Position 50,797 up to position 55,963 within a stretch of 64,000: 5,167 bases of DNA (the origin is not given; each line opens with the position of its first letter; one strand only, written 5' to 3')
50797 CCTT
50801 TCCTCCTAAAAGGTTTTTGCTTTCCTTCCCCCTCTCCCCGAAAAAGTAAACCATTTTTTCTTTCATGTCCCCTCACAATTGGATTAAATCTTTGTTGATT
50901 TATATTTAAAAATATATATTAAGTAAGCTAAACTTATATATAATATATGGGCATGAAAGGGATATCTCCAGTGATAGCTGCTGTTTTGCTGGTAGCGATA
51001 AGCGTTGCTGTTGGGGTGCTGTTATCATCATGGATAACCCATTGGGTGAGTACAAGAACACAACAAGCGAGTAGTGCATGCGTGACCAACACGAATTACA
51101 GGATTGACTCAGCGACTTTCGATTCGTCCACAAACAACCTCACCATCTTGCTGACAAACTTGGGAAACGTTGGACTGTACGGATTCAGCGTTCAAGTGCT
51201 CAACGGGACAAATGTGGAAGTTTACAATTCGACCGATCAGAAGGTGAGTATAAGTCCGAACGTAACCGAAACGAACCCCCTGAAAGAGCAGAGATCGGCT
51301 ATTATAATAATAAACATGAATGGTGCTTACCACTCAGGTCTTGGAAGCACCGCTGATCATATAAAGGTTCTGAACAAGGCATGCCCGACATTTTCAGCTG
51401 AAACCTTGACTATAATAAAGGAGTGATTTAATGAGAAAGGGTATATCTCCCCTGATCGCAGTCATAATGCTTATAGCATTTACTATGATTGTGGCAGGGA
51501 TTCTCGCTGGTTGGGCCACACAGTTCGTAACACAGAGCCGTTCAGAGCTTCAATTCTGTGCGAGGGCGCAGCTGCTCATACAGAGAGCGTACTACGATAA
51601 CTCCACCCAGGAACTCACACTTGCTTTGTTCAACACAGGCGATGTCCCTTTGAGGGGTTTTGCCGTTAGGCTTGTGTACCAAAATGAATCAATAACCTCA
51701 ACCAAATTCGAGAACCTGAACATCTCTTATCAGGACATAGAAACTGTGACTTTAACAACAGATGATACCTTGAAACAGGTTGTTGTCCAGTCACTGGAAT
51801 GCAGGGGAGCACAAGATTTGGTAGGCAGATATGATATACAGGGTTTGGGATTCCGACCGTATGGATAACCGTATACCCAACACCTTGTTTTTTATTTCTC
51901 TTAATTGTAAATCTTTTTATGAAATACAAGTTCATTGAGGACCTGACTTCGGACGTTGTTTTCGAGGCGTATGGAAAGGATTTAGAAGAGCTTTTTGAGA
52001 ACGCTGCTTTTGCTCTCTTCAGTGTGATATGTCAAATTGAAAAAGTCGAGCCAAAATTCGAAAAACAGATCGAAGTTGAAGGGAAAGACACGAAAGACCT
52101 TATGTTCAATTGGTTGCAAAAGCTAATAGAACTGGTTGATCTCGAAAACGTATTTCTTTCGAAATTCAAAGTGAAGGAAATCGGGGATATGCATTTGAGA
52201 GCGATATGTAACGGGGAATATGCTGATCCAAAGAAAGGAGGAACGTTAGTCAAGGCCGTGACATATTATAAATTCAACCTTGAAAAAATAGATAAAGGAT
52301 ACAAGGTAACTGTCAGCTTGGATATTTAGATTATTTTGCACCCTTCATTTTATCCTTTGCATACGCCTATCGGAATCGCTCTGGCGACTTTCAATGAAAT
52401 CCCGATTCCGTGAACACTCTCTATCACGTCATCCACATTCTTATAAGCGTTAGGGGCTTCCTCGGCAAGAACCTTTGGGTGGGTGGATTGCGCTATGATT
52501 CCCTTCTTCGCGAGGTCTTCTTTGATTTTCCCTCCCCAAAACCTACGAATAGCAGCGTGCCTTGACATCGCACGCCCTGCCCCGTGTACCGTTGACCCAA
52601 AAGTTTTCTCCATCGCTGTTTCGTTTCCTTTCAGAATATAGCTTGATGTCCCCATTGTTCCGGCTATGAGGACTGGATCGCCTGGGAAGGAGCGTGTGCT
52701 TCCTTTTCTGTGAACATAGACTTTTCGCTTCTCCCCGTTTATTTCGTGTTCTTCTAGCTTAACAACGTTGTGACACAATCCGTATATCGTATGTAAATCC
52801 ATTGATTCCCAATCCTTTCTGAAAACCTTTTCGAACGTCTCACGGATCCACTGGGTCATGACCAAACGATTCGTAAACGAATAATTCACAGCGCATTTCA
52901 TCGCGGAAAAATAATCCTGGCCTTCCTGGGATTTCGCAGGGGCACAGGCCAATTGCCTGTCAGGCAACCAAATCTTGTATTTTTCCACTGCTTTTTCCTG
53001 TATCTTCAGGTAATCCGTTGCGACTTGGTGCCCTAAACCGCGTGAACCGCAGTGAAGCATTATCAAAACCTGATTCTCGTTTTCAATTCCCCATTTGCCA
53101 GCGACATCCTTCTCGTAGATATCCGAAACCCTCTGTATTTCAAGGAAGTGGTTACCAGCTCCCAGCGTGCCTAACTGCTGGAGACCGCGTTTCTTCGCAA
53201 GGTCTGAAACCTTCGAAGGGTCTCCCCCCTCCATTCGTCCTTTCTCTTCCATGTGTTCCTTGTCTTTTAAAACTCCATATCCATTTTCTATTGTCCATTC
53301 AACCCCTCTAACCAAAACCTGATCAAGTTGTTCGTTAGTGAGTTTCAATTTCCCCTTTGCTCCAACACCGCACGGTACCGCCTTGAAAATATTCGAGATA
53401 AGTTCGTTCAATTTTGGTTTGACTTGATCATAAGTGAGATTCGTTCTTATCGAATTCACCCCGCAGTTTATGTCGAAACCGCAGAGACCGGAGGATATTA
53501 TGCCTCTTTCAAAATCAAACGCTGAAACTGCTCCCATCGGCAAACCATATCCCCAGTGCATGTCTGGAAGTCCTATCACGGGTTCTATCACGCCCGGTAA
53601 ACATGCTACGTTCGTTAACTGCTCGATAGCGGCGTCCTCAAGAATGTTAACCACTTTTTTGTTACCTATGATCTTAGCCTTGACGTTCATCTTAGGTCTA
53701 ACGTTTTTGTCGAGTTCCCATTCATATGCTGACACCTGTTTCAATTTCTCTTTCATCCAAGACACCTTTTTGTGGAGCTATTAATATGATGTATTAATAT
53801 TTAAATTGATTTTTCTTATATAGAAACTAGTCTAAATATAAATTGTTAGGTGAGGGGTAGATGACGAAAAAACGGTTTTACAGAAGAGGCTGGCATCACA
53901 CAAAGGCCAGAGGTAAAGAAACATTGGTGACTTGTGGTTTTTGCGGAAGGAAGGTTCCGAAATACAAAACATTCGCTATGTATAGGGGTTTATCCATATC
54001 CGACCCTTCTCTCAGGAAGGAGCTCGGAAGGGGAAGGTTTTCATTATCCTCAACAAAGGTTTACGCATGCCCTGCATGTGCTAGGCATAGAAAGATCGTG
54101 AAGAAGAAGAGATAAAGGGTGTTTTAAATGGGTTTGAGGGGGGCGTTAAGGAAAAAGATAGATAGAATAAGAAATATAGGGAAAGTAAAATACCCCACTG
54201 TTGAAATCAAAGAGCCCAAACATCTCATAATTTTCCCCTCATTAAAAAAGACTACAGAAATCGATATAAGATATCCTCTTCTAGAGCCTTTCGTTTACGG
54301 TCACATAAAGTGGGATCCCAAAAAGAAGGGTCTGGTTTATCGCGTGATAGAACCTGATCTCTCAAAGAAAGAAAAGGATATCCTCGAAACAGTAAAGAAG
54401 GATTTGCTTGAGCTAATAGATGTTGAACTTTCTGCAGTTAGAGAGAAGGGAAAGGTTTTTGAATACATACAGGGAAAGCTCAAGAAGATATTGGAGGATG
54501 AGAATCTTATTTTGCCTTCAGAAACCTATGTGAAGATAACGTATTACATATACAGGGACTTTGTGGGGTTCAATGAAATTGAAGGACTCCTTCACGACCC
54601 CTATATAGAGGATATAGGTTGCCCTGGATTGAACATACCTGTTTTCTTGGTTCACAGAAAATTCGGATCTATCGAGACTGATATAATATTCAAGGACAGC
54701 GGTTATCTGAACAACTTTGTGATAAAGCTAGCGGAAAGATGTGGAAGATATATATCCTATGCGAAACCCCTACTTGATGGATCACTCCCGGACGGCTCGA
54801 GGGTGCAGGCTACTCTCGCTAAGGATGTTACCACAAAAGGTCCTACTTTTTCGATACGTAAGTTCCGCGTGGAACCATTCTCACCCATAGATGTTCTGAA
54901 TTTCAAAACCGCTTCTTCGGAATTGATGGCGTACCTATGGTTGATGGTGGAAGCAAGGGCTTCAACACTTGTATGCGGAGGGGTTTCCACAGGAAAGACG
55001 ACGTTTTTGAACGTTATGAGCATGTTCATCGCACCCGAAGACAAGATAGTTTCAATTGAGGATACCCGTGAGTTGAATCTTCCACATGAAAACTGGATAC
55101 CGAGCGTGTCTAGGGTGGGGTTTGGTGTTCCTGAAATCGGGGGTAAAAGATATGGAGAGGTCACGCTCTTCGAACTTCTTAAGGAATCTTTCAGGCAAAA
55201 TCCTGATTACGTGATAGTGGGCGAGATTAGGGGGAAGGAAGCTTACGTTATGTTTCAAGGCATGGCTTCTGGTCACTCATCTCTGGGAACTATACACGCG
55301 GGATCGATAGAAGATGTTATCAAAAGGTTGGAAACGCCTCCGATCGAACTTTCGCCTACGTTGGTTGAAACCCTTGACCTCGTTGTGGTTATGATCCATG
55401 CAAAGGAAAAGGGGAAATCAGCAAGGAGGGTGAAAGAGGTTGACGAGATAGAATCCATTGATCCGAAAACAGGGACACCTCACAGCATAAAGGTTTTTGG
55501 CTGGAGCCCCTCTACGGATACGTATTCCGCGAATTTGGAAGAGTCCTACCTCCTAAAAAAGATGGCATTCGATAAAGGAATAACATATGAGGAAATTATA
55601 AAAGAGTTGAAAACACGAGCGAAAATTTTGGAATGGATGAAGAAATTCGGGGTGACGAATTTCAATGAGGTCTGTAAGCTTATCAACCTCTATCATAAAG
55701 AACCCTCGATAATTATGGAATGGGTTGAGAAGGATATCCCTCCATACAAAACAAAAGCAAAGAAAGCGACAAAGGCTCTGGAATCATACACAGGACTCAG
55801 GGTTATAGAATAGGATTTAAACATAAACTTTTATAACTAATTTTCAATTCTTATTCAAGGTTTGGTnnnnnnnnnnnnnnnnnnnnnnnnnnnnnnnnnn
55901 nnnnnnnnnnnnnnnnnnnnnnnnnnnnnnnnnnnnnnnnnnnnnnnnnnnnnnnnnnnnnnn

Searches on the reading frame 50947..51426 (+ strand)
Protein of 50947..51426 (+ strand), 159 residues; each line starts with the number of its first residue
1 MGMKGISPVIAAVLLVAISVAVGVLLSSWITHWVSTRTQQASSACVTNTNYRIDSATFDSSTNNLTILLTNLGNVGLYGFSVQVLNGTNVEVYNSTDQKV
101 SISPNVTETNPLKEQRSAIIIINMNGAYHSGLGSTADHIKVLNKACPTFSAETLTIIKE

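Call 24: search_protein_families(library=pfam, proteins=[window:50947-51426:+], max_evalue=0.01)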
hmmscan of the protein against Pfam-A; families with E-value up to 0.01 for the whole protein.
window:50947-51426:+ (159 aa): 1 family
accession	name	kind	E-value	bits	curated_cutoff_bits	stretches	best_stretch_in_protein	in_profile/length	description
PF07790.16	Pilin_N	-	0.0067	17.7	25.2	1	4-53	1-50/78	Archaeal Type IV pilin, N-terminal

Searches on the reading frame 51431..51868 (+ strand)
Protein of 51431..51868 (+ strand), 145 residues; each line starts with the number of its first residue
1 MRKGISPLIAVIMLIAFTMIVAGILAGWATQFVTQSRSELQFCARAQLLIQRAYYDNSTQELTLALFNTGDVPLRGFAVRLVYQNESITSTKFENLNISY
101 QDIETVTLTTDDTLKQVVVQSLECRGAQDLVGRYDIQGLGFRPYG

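Call 24: search_protein_families(library=pfam, proteins=[window:51431-51868:+], max_evalue=0.01)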
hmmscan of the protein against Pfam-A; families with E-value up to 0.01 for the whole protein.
window:51431-51868:+ (145 aa): 1 family
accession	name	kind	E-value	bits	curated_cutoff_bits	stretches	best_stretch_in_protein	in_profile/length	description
PF07790.16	Pilin_N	-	3e-05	25.2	25.2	1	3-39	1-37/78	Archaeal Type IV pilin, N-terminal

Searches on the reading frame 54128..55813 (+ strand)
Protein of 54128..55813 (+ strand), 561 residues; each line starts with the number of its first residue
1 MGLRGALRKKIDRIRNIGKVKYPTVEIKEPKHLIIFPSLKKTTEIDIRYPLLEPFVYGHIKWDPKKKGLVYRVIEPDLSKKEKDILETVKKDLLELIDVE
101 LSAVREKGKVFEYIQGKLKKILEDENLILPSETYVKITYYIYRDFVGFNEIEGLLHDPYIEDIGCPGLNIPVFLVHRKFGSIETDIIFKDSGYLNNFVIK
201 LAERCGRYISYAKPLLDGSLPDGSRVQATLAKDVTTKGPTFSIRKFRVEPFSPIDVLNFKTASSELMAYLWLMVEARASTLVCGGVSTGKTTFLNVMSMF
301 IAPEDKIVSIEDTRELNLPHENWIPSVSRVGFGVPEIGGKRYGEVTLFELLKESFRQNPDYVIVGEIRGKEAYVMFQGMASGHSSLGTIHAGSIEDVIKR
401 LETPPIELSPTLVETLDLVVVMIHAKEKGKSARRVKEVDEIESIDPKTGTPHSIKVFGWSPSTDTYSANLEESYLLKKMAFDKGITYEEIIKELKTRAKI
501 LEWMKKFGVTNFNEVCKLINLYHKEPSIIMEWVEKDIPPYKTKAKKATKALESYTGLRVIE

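Call 24: search_protein_families(library=pfam, proteins=[window:54128-55813:+], max_evalue=0.01)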
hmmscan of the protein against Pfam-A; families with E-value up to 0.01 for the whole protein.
window:54128-55813:+ (561 aa): 2 families
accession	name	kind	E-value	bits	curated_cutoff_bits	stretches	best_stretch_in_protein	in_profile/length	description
PF00437.27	T2SSE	-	2.5e-32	112.4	24.9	1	184-420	36-273/370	Type II/IV secretion system protein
PF23989.1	PilB3_C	-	1.1e-05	25.9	27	1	463-536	2-73/83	PilB3-like, C-terminal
